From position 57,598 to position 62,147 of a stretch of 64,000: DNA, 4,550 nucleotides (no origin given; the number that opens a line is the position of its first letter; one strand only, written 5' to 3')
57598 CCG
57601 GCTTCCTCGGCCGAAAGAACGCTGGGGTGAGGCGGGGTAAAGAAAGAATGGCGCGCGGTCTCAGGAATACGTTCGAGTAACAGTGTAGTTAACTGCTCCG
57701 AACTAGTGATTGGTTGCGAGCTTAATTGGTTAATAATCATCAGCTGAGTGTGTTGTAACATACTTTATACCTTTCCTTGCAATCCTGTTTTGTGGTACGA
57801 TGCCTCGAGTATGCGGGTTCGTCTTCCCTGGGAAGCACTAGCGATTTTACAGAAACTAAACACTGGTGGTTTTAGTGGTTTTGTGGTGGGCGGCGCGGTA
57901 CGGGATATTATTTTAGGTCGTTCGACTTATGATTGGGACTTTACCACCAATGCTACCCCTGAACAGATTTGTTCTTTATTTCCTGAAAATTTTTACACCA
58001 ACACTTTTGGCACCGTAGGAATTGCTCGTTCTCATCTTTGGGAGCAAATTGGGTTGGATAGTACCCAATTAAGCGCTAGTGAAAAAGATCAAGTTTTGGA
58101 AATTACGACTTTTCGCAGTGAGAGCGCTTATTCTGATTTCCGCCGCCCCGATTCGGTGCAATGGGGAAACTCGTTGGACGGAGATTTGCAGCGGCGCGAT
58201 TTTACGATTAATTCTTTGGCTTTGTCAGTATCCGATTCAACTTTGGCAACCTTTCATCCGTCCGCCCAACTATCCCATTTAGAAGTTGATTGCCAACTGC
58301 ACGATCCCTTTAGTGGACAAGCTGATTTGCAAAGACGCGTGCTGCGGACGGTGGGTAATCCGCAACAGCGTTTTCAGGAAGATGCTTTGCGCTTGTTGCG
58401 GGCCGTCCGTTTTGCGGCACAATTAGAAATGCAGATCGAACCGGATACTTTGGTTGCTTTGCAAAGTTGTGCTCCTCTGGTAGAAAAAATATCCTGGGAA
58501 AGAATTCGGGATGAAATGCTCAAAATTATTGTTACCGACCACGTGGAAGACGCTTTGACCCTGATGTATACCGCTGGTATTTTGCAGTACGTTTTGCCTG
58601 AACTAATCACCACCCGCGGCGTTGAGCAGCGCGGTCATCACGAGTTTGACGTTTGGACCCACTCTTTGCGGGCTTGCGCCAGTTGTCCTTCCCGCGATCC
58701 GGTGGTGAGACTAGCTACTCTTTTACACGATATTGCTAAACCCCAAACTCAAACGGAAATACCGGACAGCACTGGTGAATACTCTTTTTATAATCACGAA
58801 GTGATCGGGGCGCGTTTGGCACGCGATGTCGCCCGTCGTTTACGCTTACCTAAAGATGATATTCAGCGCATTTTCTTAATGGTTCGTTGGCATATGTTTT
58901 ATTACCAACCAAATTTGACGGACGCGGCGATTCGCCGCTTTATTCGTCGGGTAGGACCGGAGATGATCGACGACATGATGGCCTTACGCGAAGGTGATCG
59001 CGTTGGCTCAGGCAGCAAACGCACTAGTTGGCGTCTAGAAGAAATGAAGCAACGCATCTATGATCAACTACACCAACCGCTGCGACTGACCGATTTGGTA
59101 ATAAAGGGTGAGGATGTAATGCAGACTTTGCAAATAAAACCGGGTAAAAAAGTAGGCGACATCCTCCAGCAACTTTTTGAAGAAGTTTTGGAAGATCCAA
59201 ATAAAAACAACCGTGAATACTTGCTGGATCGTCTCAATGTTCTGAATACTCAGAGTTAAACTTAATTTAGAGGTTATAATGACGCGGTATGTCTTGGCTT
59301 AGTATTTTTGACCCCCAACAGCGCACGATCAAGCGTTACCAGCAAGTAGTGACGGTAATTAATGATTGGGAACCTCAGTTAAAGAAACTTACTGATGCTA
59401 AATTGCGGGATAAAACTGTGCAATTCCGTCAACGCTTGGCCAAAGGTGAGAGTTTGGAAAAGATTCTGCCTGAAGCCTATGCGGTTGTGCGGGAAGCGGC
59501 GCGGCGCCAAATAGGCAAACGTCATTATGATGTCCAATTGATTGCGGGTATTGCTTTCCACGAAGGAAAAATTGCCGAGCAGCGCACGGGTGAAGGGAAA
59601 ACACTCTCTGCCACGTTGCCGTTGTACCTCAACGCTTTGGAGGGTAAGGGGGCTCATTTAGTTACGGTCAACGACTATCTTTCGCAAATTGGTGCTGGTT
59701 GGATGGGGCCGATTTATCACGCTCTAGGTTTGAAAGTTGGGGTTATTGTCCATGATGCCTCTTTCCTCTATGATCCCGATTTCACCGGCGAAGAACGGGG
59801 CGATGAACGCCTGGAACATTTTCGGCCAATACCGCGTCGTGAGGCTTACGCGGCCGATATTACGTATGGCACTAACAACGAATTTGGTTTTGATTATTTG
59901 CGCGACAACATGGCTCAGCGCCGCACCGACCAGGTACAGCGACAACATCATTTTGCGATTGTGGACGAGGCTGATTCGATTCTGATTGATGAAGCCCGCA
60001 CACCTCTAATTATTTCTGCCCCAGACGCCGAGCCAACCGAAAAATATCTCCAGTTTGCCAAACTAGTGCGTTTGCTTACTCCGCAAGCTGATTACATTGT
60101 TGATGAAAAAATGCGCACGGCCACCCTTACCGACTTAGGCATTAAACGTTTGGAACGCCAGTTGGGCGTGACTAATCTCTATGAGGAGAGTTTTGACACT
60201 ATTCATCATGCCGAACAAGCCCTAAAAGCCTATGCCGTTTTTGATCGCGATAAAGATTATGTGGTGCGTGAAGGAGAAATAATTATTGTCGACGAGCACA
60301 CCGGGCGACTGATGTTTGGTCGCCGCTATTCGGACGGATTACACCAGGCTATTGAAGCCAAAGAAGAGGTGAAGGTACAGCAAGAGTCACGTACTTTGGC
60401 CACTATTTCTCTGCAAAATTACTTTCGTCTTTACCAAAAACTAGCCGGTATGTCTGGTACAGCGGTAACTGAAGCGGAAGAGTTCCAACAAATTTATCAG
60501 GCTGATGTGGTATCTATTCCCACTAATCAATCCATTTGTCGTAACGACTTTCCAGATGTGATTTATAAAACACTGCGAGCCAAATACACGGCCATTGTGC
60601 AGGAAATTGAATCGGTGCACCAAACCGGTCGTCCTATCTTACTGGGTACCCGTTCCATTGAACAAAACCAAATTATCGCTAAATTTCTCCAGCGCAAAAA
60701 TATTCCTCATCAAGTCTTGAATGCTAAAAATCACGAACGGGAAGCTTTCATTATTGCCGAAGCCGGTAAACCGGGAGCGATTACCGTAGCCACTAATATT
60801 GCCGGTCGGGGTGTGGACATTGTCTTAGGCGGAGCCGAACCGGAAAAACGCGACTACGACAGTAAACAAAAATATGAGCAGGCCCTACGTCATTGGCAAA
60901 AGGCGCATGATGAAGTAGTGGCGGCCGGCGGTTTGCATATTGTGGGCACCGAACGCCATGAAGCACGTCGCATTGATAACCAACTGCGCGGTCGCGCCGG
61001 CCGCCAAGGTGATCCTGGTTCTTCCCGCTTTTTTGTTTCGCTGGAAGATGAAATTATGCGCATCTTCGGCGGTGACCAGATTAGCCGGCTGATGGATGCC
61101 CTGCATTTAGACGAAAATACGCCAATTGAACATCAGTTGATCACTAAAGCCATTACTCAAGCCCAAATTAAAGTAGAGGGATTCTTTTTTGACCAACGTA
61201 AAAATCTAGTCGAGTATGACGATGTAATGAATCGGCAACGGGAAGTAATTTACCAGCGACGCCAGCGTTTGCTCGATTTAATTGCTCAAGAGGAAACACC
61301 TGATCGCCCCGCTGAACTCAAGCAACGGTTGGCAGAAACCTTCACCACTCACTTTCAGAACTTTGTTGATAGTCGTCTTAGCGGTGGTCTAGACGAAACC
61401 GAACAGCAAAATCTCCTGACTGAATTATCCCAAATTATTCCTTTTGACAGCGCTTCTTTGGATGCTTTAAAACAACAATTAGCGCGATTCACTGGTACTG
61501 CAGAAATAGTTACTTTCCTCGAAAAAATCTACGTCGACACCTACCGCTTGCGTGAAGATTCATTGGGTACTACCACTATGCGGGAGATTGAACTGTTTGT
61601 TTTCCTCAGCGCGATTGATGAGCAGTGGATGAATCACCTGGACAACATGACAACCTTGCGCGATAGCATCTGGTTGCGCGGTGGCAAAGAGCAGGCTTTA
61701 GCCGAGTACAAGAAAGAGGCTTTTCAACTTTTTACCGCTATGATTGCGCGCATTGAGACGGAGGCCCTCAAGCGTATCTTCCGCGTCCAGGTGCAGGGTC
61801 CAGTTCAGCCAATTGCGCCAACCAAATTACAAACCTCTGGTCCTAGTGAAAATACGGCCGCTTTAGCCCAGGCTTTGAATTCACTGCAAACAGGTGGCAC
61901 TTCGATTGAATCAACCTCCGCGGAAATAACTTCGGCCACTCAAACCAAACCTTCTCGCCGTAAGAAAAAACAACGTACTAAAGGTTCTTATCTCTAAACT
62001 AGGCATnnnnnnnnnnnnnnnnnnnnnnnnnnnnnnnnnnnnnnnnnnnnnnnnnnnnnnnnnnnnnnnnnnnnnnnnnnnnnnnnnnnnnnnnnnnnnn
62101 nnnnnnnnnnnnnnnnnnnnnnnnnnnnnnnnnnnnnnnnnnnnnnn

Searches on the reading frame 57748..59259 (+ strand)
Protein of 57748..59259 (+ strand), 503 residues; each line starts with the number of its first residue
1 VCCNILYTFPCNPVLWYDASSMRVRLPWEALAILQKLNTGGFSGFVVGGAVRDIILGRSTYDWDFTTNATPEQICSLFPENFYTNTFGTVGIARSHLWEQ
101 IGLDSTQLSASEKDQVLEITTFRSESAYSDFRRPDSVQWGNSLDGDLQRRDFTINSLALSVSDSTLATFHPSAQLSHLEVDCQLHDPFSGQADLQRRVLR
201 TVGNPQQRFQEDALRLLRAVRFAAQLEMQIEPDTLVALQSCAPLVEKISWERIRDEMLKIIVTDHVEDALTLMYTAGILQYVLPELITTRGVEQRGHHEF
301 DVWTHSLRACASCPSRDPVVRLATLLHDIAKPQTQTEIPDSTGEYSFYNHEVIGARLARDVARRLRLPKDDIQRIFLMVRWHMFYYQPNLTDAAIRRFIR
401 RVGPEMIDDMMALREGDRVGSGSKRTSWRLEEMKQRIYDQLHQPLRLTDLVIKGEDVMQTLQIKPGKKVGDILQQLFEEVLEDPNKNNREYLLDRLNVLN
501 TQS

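Call 29: search_protein_families(library=pfam, proteins=[window:57748-59259:+], max_evalue=0.01)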
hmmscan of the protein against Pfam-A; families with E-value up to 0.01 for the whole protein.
window:57748-59259:+ (503 aa): 4 families
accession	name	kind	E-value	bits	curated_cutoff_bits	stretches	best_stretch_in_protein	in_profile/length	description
PF01743.26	PolyA_pol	-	7.1e-29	101.2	23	1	45-200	2-126/126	Poly A polymerase head domain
PF12627.12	PolyA_pol_RNAbd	-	3e-18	65.8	22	1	228-286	2-60/64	Probable RNA and SrmB- binding site of polymerase A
PF13735.12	tRNA_NucTran2_2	-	3.1e-09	37.4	27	1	364-494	30-147/149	tRNA nucleotidyltransferase domain 2 putative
PF01966.28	HD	-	5.1e-09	36.9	22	1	302-387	8-90/116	HD domain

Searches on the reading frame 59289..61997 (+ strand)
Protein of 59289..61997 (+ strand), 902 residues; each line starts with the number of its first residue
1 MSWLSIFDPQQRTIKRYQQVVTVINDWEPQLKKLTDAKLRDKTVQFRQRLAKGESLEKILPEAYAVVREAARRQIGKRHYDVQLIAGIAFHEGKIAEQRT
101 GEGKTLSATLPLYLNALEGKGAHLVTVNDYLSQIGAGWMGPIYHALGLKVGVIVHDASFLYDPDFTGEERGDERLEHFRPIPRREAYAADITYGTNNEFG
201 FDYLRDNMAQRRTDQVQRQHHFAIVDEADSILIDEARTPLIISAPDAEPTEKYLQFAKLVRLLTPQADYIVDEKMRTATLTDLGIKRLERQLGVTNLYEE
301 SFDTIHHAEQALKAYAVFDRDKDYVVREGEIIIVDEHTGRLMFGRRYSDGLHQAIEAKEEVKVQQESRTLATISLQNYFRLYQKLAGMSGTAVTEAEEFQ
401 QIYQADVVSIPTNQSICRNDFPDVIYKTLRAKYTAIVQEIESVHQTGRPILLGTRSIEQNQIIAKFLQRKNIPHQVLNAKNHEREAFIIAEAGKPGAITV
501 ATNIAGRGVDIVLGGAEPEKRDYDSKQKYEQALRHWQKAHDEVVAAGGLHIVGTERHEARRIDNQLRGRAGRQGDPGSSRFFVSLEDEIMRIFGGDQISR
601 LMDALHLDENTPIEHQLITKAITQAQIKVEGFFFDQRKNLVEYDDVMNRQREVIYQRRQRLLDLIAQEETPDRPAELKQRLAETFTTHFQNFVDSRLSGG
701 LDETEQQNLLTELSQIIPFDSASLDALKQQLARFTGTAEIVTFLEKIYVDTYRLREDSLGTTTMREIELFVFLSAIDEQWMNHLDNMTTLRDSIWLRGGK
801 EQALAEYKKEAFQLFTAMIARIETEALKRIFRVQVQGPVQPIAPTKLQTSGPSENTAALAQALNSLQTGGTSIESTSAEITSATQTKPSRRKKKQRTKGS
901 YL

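Call 29: search_protein_families(library=pfam, proteins=[window:59289-61997:+], max_evalue=0.01)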
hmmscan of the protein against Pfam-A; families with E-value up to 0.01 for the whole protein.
window:59289-61997:+ (902 aa): 4 families
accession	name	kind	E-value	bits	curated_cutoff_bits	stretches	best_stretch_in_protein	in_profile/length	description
PF07517.20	SecA_DEAD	-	2.2e-118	395.2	24.6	1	8-400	7-290/290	SecA DEAD-like domain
PF21090.3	P-loop_SecA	-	1.4e-82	276.7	27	1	416-609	2-204/205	SecA P-loop domain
PF07516.18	SecA_SW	-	2.8e-47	161.8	26.7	1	612-834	1-200/200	SecA Wing and Scaffold domain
PF01043.26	SecA_PP_bind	-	2.8e-38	131.3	23.5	1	250-356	3-110/110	SecA preprotein cross-linking domain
